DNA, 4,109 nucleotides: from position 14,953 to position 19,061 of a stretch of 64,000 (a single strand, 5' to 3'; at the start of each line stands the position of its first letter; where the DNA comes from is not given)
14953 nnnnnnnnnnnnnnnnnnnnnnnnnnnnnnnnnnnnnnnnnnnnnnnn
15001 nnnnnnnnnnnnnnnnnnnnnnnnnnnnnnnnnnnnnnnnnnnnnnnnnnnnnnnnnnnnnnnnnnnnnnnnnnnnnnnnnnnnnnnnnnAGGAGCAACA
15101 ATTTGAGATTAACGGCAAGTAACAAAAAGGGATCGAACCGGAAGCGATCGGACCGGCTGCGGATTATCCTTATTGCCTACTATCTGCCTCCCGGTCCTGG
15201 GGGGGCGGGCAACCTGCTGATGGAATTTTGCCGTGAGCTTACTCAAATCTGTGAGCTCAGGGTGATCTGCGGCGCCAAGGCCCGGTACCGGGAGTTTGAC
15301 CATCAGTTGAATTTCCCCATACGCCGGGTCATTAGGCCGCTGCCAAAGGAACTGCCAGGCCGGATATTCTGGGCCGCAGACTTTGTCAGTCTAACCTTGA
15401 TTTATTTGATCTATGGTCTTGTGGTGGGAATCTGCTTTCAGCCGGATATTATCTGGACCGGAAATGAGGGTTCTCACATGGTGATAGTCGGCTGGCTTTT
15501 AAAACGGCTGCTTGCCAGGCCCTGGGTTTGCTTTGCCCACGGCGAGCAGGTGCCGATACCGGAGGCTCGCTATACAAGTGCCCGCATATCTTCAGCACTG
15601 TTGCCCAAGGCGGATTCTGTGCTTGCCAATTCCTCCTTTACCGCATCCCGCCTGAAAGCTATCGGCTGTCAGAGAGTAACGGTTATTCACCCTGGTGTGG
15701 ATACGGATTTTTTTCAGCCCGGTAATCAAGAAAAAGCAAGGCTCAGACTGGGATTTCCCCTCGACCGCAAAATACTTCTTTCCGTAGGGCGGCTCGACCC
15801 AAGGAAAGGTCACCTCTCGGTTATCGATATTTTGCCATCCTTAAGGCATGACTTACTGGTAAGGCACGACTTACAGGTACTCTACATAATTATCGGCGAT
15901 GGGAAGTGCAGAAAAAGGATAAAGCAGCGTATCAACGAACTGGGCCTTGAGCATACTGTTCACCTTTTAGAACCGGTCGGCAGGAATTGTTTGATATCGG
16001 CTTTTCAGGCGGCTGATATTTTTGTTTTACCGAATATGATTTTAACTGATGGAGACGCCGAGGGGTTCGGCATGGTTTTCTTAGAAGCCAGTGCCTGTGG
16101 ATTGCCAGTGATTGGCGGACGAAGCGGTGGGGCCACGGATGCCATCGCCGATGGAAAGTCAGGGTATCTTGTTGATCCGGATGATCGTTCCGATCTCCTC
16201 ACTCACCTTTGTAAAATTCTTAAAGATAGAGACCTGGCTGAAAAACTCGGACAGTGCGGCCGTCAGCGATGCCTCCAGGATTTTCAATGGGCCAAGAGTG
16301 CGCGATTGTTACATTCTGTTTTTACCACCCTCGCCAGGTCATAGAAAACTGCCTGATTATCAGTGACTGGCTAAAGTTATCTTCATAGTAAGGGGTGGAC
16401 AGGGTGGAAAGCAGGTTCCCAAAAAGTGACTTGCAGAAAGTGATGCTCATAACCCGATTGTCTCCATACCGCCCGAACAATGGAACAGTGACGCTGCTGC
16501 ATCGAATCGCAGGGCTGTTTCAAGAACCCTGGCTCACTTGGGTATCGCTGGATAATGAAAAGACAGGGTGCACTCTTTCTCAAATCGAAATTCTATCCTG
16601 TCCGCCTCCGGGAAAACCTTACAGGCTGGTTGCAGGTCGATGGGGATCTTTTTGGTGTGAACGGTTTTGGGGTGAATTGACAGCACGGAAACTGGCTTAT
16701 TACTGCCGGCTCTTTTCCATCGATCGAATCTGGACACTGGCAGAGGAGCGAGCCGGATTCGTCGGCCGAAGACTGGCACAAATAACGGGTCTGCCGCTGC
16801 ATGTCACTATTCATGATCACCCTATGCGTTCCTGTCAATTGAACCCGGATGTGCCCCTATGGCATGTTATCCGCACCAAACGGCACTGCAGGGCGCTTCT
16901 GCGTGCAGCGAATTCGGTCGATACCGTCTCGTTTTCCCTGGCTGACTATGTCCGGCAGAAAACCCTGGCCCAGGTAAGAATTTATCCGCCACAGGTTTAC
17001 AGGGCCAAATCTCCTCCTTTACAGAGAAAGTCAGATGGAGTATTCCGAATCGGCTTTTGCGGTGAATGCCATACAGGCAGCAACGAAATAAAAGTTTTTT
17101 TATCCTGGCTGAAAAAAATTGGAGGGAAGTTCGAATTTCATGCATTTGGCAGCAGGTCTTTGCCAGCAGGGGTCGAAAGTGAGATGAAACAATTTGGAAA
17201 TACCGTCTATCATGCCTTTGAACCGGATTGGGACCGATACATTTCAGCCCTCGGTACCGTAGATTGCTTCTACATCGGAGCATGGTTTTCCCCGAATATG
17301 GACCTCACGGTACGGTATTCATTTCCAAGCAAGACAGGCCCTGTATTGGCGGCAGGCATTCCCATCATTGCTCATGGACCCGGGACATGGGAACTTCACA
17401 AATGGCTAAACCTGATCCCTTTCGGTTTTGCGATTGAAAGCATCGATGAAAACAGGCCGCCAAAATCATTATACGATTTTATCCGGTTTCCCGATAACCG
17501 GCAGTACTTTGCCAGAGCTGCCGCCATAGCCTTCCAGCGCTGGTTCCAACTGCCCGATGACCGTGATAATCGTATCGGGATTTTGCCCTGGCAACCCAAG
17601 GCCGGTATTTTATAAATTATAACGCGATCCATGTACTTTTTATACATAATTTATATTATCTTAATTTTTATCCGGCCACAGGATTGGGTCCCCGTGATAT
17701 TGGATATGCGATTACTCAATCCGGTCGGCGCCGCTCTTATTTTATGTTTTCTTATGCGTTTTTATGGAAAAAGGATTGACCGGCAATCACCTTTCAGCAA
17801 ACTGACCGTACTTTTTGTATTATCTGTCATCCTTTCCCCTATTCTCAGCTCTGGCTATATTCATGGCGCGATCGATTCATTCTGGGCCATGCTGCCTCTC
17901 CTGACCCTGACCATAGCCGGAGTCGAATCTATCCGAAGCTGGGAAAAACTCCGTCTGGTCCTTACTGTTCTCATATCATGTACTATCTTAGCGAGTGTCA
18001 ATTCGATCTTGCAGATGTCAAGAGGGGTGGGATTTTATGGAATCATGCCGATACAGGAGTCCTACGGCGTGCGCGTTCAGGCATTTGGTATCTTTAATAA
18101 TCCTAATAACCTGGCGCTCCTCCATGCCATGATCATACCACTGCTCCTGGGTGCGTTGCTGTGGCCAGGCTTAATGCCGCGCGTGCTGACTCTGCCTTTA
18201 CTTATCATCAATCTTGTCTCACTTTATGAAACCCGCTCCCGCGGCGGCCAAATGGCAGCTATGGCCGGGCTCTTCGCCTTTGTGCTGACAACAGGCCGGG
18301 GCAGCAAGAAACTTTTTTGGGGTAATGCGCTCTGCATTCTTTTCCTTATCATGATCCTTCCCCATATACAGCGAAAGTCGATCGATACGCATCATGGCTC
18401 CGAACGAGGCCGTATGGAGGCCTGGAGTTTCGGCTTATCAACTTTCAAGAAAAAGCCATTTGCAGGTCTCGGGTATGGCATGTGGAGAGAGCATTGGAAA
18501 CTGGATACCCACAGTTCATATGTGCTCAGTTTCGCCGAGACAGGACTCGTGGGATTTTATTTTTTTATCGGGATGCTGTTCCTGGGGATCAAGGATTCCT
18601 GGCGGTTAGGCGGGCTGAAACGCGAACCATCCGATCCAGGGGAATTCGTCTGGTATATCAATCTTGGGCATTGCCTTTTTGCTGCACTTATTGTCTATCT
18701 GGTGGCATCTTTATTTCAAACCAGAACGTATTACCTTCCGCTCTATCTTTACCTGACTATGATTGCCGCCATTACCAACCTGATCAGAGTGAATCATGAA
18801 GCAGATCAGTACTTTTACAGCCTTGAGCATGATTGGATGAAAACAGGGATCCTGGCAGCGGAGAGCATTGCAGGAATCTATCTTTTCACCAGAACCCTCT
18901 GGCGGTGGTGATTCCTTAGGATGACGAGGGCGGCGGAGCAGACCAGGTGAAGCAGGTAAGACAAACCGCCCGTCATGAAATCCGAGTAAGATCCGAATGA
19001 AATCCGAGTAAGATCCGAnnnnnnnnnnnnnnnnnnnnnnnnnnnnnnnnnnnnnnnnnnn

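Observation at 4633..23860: Six SAM methyltransferases, four paralogous, in one polysaccharide operon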

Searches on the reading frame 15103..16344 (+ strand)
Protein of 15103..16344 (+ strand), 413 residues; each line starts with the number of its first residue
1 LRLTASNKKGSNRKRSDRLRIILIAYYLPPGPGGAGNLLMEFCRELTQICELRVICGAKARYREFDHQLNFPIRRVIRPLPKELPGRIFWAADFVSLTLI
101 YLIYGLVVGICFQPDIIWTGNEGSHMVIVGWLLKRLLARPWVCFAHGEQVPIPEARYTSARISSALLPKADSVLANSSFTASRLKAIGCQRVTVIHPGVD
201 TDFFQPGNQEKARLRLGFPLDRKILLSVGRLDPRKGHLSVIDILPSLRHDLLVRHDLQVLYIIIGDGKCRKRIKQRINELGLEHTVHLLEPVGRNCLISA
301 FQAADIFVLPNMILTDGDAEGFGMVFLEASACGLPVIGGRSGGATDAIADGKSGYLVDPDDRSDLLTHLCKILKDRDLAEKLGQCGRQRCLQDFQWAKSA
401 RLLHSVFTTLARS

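Call 4: search_protein_families(library=pfam, proteins=[window:15103-16344:+], max_evalue=0.001)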
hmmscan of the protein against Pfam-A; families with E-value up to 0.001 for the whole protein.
window:15103-16344:+ (413 aa): 6 families
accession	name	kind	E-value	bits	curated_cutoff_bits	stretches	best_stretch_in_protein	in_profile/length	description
PF00534.26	Glycos_transf_1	-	2.1e-37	128.7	26.4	1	209-389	2-172/172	Glycosyl transferases group 1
PF13692.12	Glyco_trans_1_4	-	4.9e-28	98.6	27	1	223-375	2-142/142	Glycosyl transferases group 1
PF13439.12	Glyco_transf_4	-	1.7e-15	57.9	28.5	1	32-202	1-169/170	Glycosyltransferase Family 4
PF13579.12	Glyco_trans_4_4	-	5.2e-09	37.1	29.7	1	33-198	1-158/158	Glycosyl transferase 4-like domain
PF13524.12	Glyco_trans_1_2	-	3.1e-07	30.9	25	1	286-403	29-142/144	Glycosyl transferase-like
PF20706.3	GT4-conflict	-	5.7e-05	22.7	26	1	184-401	166-383/385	Family 4 Glycosyltransferase in conflict systems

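Call 67: search_protein_families(library=ncbifam, proteins=[window:15103-16344:+], max_evalue=0.00001)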
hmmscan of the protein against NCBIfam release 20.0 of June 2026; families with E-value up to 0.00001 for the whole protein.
window:15103-16344:+ (413 aa): 31 families (the best 25 are shown)
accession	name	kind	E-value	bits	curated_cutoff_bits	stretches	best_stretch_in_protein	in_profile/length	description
TIGR03449.1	mycothiol_MshA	equivalog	3.7e-37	128.2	462.5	1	164-410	159-403/406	D-inositol-3-phosphate glycosyltransferase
NF041876.1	EPS_EpsE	equivalog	5.3e-34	118.1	400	1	183-403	179-389/389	exopolysaccharide biosynthesis GT4 family glycosyltransferase EpsE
TIGR03088.1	stp2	hypoth_equivalog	2.9e-31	108.8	409.05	1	187-409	157-372/374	TIGR03088 family PEP-CTERM/XrtA system glycosyltransferase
TIGR02149.1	glgA_Coryne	subfamily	2e-26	93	302.4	1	169-404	144-384/391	glycogen synthase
TIGR03999.1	thiol_BshA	equivalog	2e-25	89.5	273.7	1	157-406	132-369/375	N-acetyl-alpha-D-glucosaminyl L-malate synthase BshA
NF053787.1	GlcN_PG_synth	equivalog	9.3e-23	80.6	480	1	164-410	138-359/361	N-acetylglucosaminyl phosphatidylglycerol synthase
NF047684.1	TeichurnBiosyTuaC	equivalog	3e-21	75.8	550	1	134-410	128-389/391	teichuronic acid biosynthesis protein TuaC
TIGR04005.1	wcaL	equivalog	5.3e-21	75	537.6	1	165-409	170-405/406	colanic acid biosynthesis glycosyltransferase WcaL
NF038298.1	EPS_HpsO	equivalog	1.5e-20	73.4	575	1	167-399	144-376/388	hormogonium polysaccharide biosynthesis glycosyltransferase HpsO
TIGR04047.1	MSMEG_0565_glyc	hypoth_equivalog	4.9e-19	68.6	259.85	1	169-402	138-366/373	MSMEG_0565 family glycosyltransferase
NF050063.1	ProtGlycPglJ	equivalog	8.2e-17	61.4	500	1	164-400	139-356/363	N-acetylgalactosamine-N,N'-diacetylbacillosaminyl-diphospho-undecaprenol 4-alpha-N-acetylgalactosaminyltransferase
TIGR04063.1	stp3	hypoth_equivalog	1.7e-16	60.1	442.05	1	185-410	175-395/397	TIGR04063 family PEP-CTERM/XrtA system glycosyltransferase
NF038295.1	EPS_HpsP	equivalog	1.6e-14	53.7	550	1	193-407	179-384/388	hormogonium polysaccharide biosynthesis glycosyltransferase HpsP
NF012028.0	PRK15484.1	subfamily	4.1e-14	52.5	618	1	190-403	161-371/380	lipopolysaccharide N-acetylglucosaminyltransferase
TIGR02472.1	sucr_P_syn_N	equivalog_domain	4.9e-14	52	576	1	187-398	206-429/439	sucrose-phosphate synthase, putative, glycosyltransferase domain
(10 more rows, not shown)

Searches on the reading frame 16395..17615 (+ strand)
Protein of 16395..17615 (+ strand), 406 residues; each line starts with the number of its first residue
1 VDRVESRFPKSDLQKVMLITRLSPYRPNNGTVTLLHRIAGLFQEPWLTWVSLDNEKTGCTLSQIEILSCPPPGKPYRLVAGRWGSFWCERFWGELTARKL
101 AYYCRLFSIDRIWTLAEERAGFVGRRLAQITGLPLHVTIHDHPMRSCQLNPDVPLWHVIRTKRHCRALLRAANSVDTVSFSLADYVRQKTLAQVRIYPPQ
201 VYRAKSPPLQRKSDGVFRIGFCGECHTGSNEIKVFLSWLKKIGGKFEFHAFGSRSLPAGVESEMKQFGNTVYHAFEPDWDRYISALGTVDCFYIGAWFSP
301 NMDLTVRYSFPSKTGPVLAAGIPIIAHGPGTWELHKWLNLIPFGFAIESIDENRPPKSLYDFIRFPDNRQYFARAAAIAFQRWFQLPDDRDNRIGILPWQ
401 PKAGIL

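Call 4: search_protein_families(library=pfam, proteins=[window:16395-17615:+], max_evalue=0.001)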
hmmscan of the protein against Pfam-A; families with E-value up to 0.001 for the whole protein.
window:16395-17615:+ (406 aa): 0 families

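Call 10: search_protein_families(library=ncbifam, proteins=[window:16395-17615:+], max_evalue=0.01)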
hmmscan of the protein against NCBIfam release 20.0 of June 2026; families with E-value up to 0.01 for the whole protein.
window:16395-17615:+ (406 aa): 0 families

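Call 37: search_protein_families(library=pfam, proteins=[window:16395-17615:+], max_evalue=1)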
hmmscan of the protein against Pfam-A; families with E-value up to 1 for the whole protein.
window:16395-17615:+ (406 aa): 1 family
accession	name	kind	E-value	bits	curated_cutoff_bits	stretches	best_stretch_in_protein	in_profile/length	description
PF13579.12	Glyco_trans_4_4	-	0.014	16.1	29.7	1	85-195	44-151/158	Glycosyl transferase 4-like domain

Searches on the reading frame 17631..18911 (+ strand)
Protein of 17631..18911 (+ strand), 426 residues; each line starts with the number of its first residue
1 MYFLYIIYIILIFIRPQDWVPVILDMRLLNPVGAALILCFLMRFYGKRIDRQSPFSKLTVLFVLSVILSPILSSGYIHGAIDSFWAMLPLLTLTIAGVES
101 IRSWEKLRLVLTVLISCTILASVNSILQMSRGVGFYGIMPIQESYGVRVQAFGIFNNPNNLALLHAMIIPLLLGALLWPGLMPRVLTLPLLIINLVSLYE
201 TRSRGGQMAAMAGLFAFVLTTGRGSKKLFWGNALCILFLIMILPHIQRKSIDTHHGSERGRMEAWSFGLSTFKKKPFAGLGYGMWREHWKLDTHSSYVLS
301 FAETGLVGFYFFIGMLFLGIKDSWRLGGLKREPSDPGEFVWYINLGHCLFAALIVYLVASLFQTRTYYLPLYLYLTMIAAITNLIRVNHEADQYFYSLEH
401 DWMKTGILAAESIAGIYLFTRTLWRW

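Call 4: search_protein_families(library=pfam, proteins=[window:17631-18911:+], max_evalue=0.001)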
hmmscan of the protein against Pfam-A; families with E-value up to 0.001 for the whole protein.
window:17631-18911:+ (426 aa): 1 family
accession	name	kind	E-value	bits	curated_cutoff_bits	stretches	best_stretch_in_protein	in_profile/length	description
PF04932.20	Wzy_C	-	1.2e-15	58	31.7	1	190-313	2-149/149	O-Antigen ligase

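Call 67: search_protein_families(library=ncbifam, proteins=[window:17631-18911:+], max_evalue=0.00001)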
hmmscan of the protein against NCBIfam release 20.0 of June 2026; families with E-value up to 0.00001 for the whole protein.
window:17631-18911:+ (426 aa): 2 families
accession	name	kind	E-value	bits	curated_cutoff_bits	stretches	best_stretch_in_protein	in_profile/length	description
TIGR03097.1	PEP_O_lig_1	hypoth_equivalog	1.6e-13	50.4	188.1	1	12-381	31-403/408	putative O-glycosylation ligase, exosortase A system-associated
TIGR00947.1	2A73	equivalog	1.8e-08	33.8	366.4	1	34-224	47-239/425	IctB family putative bicarbonate transporter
